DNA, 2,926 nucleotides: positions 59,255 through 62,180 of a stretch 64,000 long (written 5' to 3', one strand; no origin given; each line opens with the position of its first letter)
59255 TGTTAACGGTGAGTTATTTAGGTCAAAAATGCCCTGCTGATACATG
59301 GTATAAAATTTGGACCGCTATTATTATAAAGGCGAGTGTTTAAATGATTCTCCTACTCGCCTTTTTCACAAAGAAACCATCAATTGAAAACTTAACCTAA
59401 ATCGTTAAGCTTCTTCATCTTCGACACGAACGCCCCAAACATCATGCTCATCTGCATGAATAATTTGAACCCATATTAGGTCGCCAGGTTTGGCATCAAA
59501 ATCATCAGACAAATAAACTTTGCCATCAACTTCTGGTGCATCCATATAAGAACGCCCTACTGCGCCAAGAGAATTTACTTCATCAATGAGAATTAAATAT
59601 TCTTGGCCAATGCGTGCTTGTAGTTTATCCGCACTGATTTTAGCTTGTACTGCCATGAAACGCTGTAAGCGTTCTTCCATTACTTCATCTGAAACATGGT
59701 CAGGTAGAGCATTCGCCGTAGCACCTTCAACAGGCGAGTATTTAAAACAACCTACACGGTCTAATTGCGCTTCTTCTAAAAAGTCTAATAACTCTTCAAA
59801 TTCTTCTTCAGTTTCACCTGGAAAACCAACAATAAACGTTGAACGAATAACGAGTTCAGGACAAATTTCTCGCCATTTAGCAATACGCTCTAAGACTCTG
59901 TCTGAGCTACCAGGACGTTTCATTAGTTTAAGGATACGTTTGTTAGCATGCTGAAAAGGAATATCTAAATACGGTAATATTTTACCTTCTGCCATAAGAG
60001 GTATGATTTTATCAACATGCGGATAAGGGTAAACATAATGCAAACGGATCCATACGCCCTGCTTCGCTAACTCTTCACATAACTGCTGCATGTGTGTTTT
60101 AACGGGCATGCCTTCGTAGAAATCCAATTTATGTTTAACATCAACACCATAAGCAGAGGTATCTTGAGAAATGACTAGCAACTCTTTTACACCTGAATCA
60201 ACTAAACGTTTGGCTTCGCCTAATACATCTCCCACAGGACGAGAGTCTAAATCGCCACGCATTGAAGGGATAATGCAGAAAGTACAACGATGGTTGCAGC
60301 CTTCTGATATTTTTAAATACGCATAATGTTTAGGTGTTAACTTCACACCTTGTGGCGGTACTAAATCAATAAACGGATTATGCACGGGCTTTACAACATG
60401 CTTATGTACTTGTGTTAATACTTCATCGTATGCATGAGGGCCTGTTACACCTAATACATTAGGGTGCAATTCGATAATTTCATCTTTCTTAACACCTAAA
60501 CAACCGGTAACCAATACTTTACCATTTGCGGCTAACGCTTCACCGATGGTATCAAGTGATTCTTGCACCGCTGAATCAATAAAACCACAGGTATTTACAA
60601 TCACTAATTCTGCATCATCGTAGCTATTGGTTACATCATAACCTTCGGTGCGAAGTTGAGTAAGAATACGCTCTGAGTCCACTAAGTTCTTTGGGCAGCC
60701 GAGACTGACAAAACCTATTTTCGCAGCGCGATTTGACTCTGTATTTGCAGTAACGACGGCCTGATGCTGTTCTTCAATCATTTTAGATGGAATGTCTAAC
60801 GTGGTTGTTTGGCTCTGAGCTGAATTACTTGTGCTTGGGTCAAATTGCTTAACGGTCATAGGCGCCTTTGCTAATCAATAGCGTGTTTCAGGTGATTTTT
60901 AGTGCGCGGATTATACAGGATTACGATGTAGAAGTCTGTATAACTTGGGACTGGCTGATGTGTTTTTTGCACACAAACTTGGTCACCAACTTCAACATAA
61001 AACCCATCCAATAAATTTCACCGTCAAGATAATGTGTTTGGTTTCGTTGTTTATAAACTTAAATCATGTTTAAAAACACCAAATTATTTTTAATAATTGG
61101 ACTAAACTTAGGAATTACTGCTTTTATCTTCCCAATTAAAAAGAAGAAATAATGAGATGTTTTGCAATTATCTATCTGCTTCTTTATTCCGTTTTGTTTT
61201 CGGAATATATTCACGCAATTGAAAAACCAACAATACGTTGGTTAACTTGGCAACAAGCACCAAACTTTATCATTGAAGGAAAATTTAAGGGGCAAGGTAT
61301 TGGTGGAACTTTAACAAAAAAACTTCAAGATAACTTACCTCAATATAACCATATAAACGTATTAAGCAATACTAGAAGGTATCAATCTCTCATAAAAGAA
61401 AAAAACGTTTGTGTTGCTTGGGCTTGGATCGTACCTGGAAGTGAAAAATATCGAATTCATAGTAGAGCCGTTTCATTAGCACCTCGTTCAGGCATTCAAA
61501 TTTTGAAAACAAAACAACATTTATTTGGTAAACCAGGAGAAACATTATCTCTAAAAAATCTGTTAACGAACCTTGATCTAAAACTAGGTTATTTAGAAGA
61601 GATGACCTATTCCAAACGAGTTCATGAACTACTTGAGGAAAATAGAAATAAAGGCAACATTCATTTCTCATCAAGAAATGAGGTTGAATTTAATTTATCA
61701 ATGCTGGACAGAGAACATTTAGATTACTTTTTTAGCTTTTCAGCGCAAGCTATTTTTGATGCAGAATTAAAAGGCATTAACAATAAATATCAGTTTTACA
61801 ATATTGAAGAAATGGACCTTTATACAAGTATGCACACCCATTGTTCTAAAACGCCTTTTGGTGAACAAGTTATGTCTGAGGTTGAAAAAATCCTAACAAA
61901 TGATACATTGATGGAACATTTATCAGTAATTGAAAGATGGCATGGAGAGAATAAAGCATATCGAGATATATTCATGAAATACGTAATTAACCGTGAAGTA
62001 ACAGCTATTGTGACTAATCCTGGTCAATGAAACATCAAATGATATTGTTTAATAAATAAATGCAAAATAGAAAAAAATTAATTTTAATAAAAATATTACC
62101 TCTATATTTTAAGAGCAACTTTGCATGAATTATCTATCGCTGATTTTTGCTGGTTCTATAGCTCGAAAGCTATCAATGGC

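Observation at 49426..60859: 8.5-kb gene block bracketed by diverged ~1.4-kb direct repeats of rimO: integration by homology, with no integrase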

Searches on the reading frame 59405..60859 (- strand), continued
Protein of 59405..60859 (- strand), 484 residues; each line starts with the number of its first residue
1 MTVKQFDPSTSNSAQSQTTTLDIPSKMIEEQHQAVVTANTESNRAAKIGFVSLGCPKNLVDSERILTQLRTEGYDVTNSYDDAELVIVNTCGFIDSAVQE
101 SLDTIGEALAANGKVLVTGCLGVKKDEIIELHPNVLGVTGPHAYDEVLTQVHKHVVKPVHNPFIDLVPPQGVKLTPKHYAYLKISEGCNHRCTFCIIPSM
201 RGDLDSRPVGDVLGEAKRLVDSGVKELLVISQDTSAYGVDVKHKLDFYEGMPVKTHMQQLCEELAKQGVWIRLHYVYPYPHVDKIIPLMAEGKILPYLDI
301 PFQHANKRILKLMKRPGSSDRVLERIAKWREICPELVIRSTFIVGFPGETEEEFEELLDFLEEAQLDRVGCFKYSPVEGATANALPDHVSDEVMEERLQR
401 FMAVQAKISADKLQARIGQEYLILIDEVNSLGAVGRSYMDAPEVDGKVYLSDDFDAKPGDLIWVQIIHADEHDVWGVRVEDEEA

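Call 45: find_encoding_contigs(protein=P0011, flank=10000, max_places=3)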
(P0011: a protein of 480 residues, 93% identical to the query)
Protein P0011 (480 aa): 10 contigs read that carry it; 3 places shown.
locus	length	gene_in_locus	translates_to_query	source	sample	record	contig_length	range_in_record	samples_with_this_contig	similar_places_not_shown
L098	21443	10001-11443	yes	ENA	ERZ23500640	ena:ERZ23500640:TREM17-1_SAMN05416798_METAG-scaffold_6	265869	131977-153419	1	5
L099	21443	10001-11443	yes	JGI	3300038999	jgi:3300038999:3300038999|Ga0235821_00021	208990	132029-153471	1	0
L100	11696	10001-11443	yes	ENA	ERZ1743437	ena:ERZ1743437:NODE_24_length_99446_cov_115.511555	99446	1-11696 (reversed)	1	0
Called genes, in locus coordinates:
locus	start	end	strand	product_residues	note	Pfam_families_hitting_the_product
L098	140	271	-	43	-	-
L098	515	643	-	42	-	PF01527:HTH_Tnp_1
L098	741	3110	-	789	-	-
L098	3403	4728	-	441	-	PF03432:Relaxase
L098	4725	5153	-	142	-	-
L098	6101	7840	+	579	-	PF02463:SMC_N, PF13175:AAA_15, PF13476:AAA_23, PF13304:AAA_21, PF20469:OLD-like_TOPRIM (faint)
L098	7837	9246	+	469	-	PF01443:Viral_helicase1 (faint), PF13245:AAA_19, PF00580:UvrD-helicase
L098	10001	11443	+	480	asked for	PF00919:UPF0004, PF04055:Radical_SAM, PF18693:TRAM_2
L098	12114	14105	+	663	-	PF07504:FTP, PF01447:Peptidase_M4, PF02128:Peptidase_M36 (weak), PF02868:Peptidase_M4_C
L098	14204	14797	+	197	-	-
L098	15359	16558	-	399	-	PF14319:Zn_Tnp_IS91, PF04986:Y2_Tnp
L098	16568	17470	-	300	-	PF02899:Phage_int_SAM_1 (weak), PF13495:Phage_int_SAM_4, PF00589:Phage_integrase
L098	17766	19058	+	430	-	PF00919:UPF0004, PF04055:Radical_SAM, PF18693:TRAM_2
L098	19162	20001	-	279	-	PF01965:DJ-1_PfpI, PF17124:ThiJ_like (faint)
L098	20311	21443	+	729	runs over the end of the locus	PF00486:Trans_reg_C, PF00930:DPPIV_N (faint), PF26549:Tricorn_N (faint), PF26550:Tricorn_2nd (faint), PF07676:PD40 (faint), PF25174:Beta-prop_THOC3 (faint), PF23381:Beta-prop_IFT122_1st (faint)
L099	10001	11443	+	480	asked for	PF00919:UPF0004, PF04055:Radical_SAM, PF18693:TRAM_2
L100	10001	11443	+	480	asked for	PF00919:UPF0004, PF04055:Radical_SAM, PF18693:TRAM_2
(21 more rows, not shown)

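Call 46: find_encoding_contigs(protein=P0002, flank=10000, max_places=2)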
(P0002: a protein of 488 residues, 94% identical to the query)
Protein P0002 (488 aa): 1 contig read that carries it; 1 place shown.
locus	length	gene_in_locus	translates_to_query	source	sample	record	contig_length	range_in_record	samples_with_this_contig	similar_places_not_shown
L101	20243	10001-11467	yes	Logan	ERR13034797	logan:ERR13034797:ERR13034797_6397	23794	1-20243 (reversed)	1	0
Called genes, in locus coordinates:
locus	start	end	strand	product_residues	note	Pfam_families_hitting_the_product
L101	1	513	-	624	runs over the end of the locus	PF00664:ABC_membrane, PF00005:ABC_tran, PF02463:SMC_N (weak), PF13304:AAA_21 (faint), PF00005:ABC_tran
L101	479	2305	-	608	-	PF00664:ABC_membrane, PF00005:ABC_tran, PF02463:SMC_N (faint), PF13555:AAA_29 (faint)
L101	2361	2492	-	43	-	PF08173:YbgT_YccB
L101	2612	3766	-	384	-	PF02322:Cyt_bd_oxida_II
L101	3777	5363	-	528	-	PF01654:Cyt_bd_oxida_I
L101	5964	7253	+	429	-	PF08448:PAS_4 (weak), PF00158:Sigma54_activat, PF14532:Sigma54_activ_2, PF07724:AAA_2 (weak), PF07728:AAA_5, PF02954:HTH_8 (faint), PF25601:AAA_lid_14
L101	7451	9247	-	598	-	PF05960:DUF885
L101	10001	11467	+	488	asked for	PF00919:UPF0004, PF04055:Radical_SAM, PF18693:TRAM_2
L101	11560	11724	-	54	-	-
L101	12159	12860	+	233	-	PF00027:cNMP_binding, PF13545:HTH_Crp_2, PF00325:Crp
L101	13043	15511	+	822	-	PF00690:Cation_ATPase_N, PF00122:E1-E2_ATPase, PF00702:Hydrolase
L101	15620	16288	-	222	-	PF18306:LDcluster4, PF03641:Lysine_decarbox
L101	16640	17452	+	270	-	PF00378:ECH_1, PF16113:ECH_2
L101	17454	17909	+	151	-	PF13380:CoA_binding_2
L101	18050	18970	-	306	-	PF19676:DUF6178 (weak)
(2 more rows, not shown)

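Call 85: search_protein_families(library=pfam, proteins=[L002:11548-12603:-, L002:12632-14770:-, L002:6485-7534:+, L002:7458-8840:+, L002:8892-9491:+, L003:4859-6286:-, L003:6398-8410:+, L003:8941-9588:-, L003:4274-4660:+])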
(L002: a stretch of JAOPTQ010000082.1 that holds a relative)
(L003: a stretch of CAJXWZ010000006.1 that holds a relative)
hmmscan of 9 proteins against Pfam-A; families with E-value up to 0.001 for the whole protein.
L002:11548-12603:- (351 aa): 1 family
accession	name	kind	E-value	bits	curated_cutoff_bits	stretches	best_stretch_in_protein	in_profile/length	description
PF13609.12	Porin_4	-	2.6e-35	123.2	27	1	24-313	14-310/310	Gram-negative porin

L002:12632-14770:- (712 aa): 2 families
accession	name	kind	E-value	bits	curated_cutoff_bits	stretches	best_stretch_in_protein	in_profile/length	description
PF05227.19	CHASE3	-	1.2e-79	265.4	28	2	41-181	3-138/138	CHASE3 domain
PF00015.26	MCPsignal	-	6.6e-44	150.2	34.6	1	522-677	3-172/172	Methyl-accepting chemotaxis protein (MCP) signalling domain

L002:6485-7534:+ (349 aa): 0 families

L002:7458-8840:+ (460 aa): 0 families

L002:8892-9491:+ (199 aa): 1 family
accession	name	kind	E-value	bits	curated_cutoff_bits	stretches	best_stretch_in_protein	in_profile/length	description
PF18160.6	SLATT_5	-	5.4e-28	98.1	29.5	1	1-188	1-184/192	SMODS and SLOG-associating 2TM effector domain family 5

L003:4859-6286:- (475 aa): 2 families
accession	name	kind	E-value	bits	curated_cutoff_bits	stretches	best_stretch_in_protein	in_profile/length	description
PF13517.12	FG-GAP_3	-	7.1e-27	94.2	26.9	3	162-222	1-60/61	FG-GAP-like repeat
PF01839.29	FG-GAP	-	8.5e-17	61.1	22.1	0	109-124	5-20/37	FG-GAP repeat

L003:6398-8410:+ (670 aa): 4 families
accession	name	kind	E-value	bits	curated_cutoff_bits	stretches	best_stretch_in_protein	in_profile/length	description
PF00486.34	Trans_reg_C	-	4.5e-14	52.7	26.2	1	24-98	2-77/77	Transcriptional regulatory protein, C terminal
PF25174.1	Beta-prop_THOC3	-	1e-09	38.2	305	1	263-362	105-201/272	THOC3 beta-propeller domain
PF24807.1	WD40_CDC20-Fz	-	3e-07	30.5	200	1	262-365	67-168/292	CDC20/Fizzy WD40 domain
PF23414.1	Beta-prop_EML_2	-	0.00018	21.4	90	0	457-546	34-121/266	Echinoderm microtubule-associated protein second beta-propeller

L003:8941-9588:- (215 aa): 4 families
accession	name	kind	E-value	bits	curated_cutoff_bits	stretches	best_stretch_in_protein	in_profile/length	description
PF07589.16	PEP-CTERM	-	2.2e-07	31.1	20.7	1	190-211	1-23/24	PEP-CTERM motif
PF00754.31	F5_F8_type_C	-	2.5e-05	24.9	28.2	1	77-182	18-127/127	F5/8 type C domain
PF20842.4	Rax2_2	-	0.00012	22.7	27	0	79-141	37-97/146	Rax2 second domain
PF07738.19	Sad1_UNC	-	0.00014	22.3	22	1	121-177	62-123/132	Sad1 / UNC-like C-terminal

L003:4274-4660:+ (128 aa): 1 family
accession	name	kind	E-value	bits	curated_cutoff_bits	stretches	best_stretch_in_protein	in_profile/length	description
PF11964.13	SpoIIAA-like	-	0.00059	21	25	1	15-123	1-105/106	SpoIIAA-like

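Call 99: find_encoding_contigs(protein=P0009, flank=10000, max_places=3)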
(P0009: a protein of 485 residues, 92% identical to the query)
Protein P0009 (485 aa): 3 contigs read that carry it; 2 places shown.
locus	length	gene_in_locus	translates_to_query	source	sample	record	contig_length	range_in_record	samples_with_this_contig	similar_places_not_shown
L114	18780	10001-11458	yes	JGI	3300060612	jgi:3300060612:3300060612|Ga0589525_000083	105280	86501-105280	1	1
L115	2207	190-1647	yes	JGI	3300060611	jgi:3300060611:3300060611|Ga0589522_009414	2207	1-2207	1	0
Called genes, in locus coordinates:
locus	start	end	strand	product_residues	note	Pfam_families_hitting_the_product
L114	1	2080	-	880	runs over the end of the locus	PF00932:LTD, PF26342:TP_1001_2nd (faint), PF00932:LTD, PF08757:CotH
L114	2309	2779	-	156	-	-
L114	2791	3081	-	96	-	PF13499:EF-hand_7 (faint), PF13202:EF-hand_5 (faint), PF13405:EF-hand_6 (faint), PF00036:EF-hand_1 (faint), PF13833:EF-hand_8 (faint)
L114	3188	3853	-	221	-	PF00072:Response_reg, PF00486:Trans_reg_C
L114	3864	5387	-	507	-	PF00672:HAMP, PF00512:HisKA, PF02518:HATPase_c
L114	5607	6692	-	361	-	PF26363:Phospholipase-like (faint), PF01764:Lipase_3, PF00975:Thioesterase (weak)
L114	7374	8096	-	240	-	-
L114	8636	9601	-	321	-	-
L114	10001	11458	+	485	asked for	PF00919:UPF0004, PF04055:Radical_SAM, PF18693:TRAM_2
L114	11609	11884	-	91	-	PF09360:zf-CDGSH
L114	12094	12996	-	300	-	PF00753:Lactamase_B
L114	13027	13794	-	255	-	PF02798:GST_N (weak), PF13417:GST_N_3, PF13409:GST_N_2, PF14497:GST_C_3 (faint), PF00043:GST_C (faint), PF13410:GST_C_2 (weak)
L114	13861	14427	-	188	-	PF01292:Ni_hydr_CYTB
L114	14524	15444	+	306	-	PF00126:HTH_1, PF03466:LysR_substrate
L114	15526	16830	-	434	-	PF08448:PAS_4 (weak), PF00158:Sigma54_activat, PF14532:Sigma54_activ_2, PF07724:AAA_2 (weak), PF07728:AAA_5, PF25601:AAA_lid_14, PF02954:HTH_8 (weak)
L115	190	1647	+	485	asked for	PF00919:UPF0004, PF04055:Radical_SAM, PF18693:TRAM_2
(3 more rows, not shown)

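Call 100: find_encoding_contigs(protein=P0019, flank=10000, max_places=2)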
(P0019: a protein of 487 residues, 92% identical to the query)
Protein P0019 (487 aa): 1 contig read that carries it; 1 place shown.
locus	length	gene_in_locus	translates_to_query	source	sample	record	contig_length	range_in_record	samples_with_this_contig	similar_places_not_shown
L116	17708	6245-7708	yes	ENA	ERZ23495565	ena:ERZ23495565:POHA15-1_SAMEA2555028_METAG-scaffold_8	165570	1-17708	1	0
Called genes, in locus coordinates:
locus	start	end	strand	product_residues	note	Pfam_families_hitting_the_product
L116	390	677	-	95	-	-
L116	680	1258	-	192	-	PF05891:Methyltransf_PK (weak), PF13489:Methyltransf_23, PF13847:Methyltransf_31 (weak), PF08241:Methyltransf_11, PF08242:Methyltransf_12, PF13649:Methyltransf_25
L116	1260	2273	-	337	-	-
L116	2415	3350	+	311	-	PF08378:NERD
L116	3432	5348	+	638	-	PF14280:DUF4365, PF00515:TPR_1 (faint), PF13424:TPR_12 (faint), PF07719:TPR_2 (faint), PF13432:TPR_16 (faint)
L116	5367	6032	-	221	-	PF22522:DUF6998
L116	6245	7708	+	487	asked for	PF00919:UPF0004, PF04055:Radical_SAM, PF18693:TRAM_2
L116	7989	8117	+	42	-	-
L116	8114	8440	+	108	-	PF13495:Phage_int_SAM_4 (faint)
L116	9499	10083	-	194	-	-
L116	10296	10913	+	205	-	PF13505:OMP_b-brl, PF01389:OmpA_membrane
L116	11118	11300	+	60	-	PF18693:TRAM_2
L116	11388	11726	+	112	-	PF13616:Rotamase_3, PF00639:Rotamase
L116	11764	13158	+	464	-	PF03553:Na_H_antiporter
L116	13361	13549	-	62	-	-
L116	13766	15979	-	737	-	PF00512:HisKA (weak), PF02518:HATPase_c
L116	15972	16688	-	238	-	PF00072:Response_reg, PF00486:Trans_reg_C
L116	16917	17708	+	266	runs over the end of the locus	PF05359:DUF748 (faint), PF00691:OmpA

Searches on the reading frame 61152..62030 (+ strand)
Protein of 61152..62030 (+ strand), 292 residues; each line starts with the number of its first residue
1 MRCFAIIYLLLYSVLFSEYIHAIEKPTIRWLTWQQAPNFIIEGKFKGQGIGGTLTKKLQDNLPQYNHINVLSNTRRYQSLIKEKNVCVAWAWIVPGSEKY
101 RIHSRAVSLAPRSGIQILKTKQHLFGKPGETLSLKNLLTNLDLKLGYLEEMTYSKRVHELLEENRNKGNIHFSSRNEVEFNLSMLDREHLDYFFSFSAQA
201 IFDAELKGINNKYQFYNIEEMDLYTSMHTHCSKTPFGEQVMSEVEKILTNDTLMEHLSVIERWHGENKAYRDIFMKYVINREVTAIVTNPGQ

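Call 5: search_protein_families(library=ncbifam, proteins=[window:61152-62030:+])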
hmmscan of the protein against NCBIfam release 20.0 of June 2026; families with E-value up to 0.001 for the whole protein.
window:61152-62030:+ (292 aa): 1 family
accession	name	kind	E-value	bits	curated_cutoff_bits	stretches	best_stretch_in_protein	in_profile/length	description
TIGR02285.1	TIGR02285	subfamily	9.5e-33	113.6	143.3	1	14-257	6-252/268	TIGR02285 family protein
